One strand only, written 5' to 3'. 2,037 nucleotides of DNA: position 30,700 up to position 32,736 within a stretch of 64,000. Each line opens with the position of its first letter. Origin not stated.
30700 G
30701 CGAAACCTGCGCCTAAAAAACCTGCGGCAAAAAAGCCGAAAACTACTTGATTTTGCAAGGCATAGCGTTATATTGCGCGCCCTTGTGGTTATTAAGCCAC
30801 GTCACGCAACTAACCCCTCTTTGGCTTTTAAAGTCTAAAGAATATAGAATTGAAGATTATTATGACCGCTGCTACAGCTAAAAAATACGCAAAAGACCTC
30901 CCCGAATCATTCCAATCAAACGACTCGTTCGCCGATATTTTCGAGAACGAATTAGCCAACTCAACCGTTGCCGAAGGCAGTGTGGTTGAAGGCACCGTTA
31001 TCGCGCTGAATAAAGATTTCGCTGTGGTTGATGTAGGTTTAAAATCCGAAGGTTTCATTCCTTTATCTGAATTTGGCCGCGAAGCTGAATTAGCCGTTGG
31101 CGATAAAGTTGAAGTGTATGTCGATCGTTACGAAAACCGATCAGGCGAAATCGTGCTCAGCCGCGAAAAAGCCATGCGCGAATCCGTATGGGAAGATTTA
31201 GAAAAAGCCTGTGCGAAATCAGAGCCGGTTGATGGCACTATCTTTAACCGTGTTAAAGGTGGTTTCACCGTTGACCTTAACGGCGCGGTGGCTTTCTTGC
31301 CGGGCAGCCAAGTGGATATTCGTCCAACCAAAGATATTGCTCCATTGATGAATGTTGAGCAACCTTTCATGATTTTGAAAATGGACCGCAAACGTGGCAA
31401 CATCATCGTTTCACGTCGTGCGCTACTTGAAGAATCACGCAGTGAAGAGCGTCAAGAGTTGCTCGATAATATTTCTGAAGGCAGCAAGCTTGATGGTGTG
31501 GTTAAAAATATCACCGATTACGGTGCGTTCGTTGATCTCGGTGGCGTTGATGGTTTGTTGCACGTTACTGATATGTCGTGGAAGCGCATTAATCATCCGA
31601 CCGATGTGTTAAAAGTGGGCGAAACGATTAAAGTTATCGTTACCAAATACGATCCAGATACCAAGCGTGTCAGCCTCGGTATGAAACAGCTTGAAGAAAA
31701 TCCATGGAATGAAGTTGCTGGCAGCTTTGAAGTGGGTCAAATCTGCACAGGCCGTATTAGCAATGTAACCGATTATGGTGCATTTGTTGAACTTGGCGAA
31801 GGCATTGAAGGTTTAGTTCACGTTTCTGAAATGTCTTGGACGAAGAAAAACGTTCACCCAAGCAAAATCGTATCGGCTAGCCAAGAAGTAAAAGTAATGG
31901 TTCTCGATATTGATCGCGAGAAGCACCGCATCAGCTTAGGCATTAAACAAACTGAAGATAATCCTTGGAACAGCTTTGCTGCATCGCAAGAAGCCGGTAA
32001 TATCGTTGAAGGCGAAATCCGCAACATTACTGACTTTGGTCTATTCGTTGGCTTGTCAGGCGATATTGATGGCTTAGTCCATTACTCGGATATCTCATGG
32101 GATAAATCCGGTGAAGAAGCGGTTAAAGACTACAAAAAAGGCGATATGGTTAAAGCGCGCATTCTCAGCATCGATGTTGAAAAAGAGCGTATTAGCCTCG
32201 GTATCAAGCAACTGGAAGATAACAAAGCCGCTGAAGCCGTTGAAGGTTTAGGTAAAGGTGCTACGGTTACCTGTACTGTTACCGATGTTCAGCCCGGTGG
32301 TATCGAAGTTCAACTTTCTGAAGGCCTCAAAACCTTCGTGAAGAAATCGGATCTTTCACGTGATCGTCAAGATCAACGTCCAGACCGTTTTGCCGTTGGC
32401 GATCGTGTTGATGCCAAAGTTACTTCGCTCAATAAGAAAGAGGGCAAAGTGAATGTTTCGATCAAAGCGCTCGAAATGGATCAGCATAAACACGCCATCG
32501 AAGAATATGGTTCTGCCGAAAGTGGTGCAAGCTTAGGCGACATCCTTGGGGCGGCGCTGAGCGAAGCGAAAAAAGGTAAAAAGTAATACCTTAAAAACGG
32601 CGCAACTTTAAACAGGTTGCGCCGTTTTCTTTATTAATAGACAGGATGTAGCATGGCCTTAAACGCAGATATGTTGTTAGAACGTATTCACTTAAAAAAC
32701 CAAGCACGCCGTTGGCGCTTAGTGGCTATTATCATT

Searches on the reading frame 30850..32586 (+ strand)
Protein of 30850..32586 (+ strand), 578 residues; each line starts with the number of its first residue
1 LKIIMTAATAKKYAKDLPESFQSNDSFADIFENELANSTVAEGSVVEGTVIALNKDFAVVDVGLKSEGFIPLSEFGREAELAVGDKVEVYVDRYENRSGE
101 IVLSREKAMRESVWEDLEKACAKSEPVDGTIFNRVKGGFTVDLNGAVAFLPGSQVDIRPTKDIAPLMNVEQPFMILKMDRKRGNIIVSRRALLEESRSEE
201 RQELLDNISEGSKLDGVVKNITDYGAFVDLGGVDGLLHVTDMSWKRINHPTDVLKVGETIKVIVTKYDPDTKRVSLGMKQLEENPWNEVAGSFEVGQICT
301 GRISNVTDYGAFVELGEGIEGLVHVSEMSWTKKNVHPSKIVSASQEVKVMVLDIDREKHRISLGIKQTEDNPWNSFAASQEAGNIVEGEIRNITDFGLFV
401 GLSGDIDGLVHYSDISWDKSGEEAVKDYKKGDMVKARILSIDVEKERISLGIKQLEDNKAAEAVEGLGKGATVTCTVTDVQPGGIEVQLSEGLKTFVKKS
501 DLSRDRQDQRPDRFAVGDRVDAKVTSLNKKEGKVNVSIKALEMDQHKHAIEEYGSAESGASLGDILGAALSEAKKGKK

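Call 26: search_protein_families(library=ncbifam, proteins=[window:30850-32586:+], max_evalue=1e-10)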
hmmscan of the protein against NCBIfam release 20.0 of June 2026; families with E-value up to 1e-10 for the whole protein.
window:30850-32586:+ (578 aa): 32 families (the best 25 are shown)
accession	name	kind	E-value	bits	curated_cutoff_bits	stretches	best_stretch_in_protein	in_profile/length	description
NF004955.0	PRK06299.1-5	equivalog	7.8e-269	892.6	878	1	22-575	7-564/566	30S ribosomal protein S1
NF004954.0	PRK06299.1-4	equivalog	8.7e-215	714.1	727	1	24-573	2-555/560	30S ribosomal protein S1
NF004952.0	PRK06299.1-2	equivalog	3.4e-214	712.5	524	1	10-570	12-578/580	30S ribosomal protein S1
TIGR00717.1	rpsA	equivalog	3.5e-202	672.5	577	1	26-539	2-516/516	30S ribosomal protein S1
NF004951.0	PRK06299.1-1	equivalog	8.7e-199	661.5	918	1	24-574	2-554/556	30S ribosomal protein S1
NF004953.0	PRK06299.1-3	equivalog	8.3e-177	589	720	1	20-575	25-574/580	30S ribosomal protein S1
NF000907.0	PRK00087.1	equivalog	9.3e-170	566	624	3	24-372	284-639/671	bifunctional 4-hydroxy-3-methylbut-2-enyl diphosphate reductase/30S ribosomal protein S1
NF005208.0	PRK06676.1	equivalog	8.5e-163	541.9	368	3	31-374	6-356/391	30S ribosomal protein S1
NF010379.0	PRK13806.1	equivalog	5.3e-132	440.9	648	2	20-402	10-399/491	30S ribosomal protein S1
NF005911.0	PRK07899.1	equivalog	5.9e-132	440.8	691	3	39-329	32-327/486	30S ribosomal protein S1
NF004956.0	PRK06299.1-6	equivalog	2e-115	386.5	711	1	20-569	10-552/554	30S ribosomal protein S1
NF005639.0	PRK07400.1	equivalog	7.3e-69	232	460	2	38-287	27-273/318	30S ribosomal protein S1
NF040579.1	S1_dom_CvfD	subfamily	5.9e-62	206.9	117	3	293-372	1-79/113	CvfD/Ygs/GSP13 family RNA-binding post-transcriptional regulator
NF005973.0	PRK08059.1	equivalog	1.1e-59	199.9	148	3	292-373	4-84/123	S1 domain-containing post-transcriptional regulator GSP13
NF008805.1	PRK11824.1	equivalog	6.8e-47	160.3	471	2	288-367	605-682/683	polyribonucleotide nucleotidyltransferase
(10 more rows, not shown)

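Call 59: find_homologous_proteins(query=window:30850-32586:+, max_evalue=1e-100)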
Query window:30850-32586:+ (578 aa): 8000 proteins with E <= 1e-100 among 8000 candidates; the best 120 are listed.
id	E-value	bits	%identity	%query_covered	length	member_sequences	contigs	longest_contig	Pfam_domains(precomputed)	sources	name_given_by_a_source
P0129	0.0e+0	1255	100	99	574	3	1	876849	PF00575.30,PF23459.2,PF13509.13,PF24685.2,PF21710.4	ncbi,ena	-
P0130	0.0e+0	1170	92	99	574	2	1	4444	PF00575.30,PF23459.2,PF13509.13,PF24685.2,PF21710.4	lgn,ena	-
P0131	0.0e+0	1144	89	99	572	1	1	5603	PF17092.12,PF00575.30,PF23459.2,PF13509.13,PF24685.2,PF21710.4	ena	-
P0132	0.0e+0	1133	89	99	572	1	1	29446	PF00575.30,PF23459.2,PF13509.13,PF24685.2,PF21710.4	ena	-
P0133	0.0e+0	1132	88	99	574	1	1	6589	PF17092.12,PF00575.30,PF23459.2,PF13509.13,PF24685.2,PF21710.4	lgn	-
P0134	0.0e+0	1098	86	98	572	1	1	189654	PF00575.30,PF23459.2,PF13509.13,PF24685.2,PF21710.4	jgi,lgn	jgi:small subunit ribosomal protein S1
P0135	0.0e+0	1094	84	99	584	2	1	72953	PF17092.12,PF00575.30,PF23459.2,PF13509.13,PF24353.2,PF24685.2,PF21710.4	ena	-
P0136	1.5e-295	999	78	99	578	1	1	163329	PF17092.12,PF00575.30,PF23459.2,PF24685.2,PF21710.4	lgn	-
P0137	1.6e-290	983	76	98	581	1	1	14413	PF00575.30,PF23459.2,PF13509.13,PF24685.2,PF21710.4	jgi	jgi:small subunit ribosomal protein S1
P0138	1.4e-288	976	77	99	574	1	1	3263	PF00575.30,PF23459.2,PF24685.2,PF21710.4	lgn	-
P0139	8.5e-285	964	74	99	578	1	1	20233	PF00575.30,PF23459.2,PF13509.13,PF24685.2,PF21710.4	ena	-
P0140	1.3e-281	953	75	98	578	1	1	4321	PF00575.30,PF23459.2,PF13509.13,PF24353.2,PF21710.4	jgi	jgi:small subunit ribosomal protein S1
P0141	3.4e-280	948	74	98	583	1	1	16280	PF00575.30,PF23459.2,PF13509.13,PF24685.2,PF21710.4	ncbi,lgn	-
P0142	4.4e-273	925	72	98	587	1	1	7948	PF00575.30,PF23459.2,PF13509.13,PF24353.2,PF24685.2,PF21710.4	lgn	-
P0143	4.0e-272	922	72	98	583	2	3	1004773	PF00575.30,PF23459.2,PF13509.13,PF24685.2,PF21710.4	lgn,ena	-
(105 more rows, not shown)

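Call 64: find_encoding_contigs(protein=P0132, flank=10000, max_places=2)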
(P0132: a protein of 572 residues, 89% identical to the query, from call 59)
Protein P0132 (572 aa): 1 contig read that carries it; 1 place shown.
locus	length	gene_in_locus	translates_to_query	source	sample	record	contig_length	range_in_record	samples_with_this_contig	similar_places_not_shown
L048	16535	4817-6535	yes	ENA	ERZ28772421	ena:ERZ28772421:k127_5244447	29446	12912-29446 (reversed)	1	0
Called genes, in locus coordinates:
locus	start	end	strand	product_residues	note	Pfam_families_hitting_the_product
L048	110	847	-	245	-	-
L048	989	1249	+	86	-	PF04221:RelB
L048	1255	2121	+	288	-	PF00977:His_biosynth, PF01207:Dus (faint), PF03060:NMO (faint)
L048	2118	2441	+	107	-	PF01503:PRA-PH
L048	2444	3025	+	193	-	PF00881:Nitroreductase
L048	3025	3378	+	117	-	PF11969:DcpS_C, PF01230:HIT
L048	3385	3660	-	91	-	PF12441:CopG_antitoxin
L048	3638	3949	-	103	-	PF04365:BrnT_toxin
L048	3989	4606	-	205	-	PF02518:HATPase_c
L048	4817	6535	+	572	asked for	PF00575:S1, PF13509:S1_2 (faint), PF00575:S1, PF21710:Spt6_S1 (faint), PF24685:OB_RRP5_4th (faint), PF00575:S1, PF23459:S1_RRP5 (weak), PF00575:S1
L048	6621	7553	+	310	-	PF01972:SDH_protease (faint), PF25145:NfeD1b_N (weak), PF01343:Peptidase_S49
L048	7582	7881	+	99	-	PF00216:Bac_DNA_binding, PF18291:HU-HIG (weak)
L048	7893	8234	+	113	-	PF06305:LapA_dom (weak)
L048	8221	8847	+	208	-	PF00697:PRAI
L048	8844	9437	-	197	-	PF00475:IGPD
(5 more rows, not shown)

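Call 65: find_encoding_contigs(protein=P0134, flank=10000, max_places=2)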
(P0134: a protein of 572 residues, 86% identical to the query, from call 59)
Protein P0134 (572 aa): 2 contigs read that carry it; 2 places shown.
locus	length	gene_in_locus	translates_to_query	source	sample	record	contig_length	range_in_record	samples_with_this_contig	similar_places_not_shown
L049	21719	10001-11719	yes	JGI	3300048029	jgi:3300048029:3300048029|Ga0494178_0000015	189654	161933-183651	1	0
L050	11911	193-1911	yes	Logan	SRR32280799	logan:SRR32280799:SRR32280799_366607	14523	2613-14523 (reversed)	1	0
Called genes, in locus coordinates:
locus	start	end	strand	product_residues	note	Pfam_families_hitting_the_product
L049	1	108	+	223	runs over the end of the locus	PF00072:Response_reg, PF00486:Trans_reg_C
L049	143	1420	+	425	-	PF00512:HisKA, PF02518:HATPase_c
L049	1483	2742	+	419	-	PF01266:DAO (weak), PF01593:Amino_oxidase, PF13450:NAD_binding_8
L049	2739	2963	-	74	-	-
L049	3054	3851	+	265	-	PF07103:DUF1365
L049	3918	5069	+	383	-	PF02353:CMAS, PF13489:Methyltransf_23, PF08241:Methyltransf_11, PF08242:Methyltransf_12 (weak), PF13649:Methyltransf_25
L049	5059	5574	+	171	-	PF16036:Chalcone_3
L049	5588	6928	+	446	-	PF07690:MFS_1, PF13347:MFS_2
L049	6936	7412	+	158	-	PF12915:DUF3833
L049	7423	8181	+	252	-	PF00106:adh_short, PF08659:KR, PF23441:SDR (faint), PF13561:adh_short_C2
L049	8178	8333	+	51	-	-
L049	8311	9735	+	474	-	PF00875:DNA_photolyase, PF03441:FAD_binding_7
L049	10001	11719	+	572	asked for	PF00575:S1, PF21710:Spt6_S1 (faint), PF13509:S1_2 (faint), PF00575:S1, PF23459:S1_RRP5 (weak), PF00575:S1, PF23459:S1_RRP5 (weak), PF00575:S1, +1 more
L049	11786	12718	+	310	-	PF01972:SDH_protease (weak), PF25145:NfeD1b_N (weak), PF01343:Peptidase_S49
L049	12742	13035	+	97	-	PF00216:Bac_DNA_binding, PF18291:HU-HIG (weak)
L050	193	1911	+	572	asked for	PF00575:S1, PF21710:Spt6_S1 (faint), PF13509:S1_2 (faint), PF00575:S1, PF23459:S1_RRP5 (weak), PF00575:S1, PF23459:S1_RRP5 (weak), PF00575:S1, +1 more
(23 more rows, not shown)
